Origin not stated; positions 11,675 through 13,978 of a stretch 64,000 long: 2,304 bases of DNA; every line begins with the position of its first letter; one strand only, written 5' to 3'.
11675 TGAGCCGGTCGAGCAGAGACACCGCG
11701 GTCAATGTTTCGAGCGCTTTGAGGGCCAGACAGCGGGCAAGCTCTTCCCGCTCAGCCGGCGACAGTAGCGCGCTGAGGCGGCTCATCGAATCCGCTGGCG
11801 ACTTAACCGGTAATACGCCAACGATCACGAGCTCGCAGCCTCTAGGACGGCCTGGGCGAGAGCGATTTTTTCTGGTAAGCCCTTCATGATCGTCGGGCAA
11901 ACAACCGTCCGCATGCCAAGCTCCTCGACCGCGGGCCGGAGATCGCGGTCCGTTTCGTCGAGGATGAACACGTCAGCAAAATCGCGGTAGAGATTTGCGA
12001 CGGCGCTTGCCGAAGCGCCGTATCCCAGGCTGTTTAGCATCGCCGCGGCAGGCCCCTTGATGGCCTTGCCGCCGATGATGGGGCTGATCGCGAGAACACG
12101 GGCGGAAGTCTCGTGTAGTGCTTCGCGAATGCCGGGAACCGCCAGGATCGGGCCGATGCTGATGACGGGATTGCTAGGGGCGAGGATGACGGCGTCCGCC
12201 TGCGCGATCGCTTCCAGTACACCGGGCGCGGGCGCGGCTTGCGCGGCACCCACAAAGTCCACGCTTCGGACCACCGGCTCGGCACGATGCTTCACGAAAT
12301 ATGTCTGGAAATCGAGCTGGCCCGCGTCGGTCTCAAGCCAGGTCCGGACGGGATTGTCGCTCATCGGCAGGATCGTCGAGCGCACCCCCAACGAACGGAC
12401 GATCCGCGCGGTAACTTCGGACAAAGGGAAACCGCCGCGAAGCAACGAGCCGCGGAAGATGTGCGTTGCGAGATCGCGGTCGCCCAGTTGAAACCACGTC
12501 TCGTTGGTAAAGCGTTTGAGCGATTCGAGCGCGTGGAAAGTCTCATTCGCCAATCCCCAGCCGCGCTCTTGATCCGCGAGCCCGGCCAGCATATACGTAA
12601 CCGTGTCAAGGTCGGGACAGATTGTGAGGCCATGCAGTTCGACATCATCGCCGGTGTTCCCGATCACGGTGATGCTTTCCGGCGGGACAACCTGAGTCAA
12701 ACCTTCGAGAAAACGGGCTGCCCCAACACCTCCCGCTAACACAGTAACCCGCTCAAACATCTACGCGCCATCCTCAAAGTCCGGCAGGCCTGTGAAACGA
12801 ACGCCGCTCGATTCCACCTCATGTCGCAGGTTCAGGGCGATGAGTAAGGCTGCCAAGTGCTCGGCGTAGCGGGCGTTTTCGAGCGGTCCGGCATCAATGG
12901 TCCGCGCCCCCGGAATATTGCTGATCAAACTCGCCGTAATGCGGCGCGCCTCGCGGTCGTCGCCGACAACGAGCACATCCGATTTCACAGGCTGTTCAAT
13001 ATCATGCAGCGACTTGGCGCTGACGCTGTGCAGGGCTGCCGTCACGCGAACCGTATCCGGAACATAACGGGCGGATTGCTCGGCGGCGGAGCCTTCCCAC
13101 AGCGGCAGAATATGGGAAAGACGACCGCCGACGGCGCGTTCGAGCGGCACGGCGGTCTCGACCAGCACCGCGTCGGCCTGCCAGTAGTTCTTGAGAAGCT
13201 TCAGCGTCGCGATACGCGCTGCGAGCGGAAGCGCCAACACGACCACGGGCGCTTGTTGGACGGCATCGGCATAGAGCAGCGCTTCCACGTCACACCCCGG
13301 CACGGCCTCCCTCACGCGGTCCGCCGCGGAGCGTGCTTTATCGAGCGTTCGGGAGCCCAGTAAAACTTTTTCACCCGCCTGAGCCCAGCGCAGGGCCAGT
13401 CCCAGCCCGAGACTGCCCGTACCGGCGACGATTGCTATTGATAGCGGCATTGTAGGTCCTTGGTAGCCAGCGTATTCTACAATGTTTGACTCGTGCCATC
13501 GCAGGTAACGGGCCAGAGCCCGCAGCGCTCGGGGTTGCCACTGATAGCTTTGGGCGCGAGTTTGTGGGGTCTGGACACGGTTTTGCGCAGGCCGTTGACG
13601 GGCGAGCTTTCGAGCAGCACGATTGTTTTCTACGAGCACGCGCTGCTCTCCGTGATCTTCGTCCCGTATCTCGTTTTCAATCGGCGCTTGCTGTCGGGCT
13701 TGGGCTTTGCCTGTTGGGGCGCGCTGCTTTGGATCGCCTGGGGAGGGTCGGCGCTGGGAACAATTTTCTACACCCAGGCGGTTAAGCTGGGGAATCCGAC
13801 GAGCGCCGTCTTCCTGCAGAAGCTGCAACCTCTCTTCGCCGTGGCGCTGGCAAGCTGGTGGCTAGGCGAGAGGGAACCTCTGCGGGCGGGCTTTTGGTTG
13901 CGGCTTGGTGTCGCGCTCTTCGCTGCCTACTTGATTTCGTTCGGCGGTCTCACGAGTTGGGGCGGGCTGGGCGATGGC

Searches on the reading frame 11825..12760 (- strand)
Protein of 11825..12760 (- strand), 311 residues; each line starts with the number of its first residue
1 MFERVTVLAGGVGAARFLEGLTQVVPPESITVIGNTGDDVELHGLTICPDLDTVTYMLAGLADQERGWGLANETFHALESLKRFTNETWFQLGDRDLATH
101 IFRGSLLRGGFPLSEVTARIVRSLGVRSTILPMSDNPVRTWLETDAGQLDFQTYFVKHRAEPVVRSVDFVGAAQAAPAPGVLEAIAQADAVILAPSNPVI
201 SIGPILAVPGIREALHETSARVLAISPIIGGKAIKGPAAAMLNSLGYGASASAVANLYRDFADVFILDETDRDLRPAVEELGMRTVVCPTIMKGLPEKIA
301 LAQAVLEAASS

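Call 87: search_protein_families(library=pfam, proteins=[window:11825-12760:-], max_evalue=0.00001)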
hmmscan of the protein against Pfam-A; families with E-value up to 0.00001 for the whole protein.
window:11825-12760:- (311 aa): 1 family
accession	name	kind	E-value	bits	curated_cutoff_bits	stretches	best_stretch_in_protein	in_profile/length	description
PF01933.23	CofD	-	7e-56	190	30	1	5-270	1-252/290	2-phospho-L-lactate transferase CofD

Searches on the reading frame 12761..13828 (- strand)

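Call 87: search_protein_families(library=pfam, proteins=[window:12761-13828:-], max_evalue=0.00001)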
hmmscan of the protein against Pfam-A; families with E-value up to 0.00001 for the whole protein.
window:12761-13828:- (355 aa): 1 family
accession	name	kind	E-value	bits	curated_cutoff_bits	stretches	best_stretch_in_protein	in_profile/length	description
PF03807.23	F420_oxidored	-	5.4e-12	46.6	21.6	1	131-226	2-92/94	NADP oxidoreductase coenzyme F420-dependent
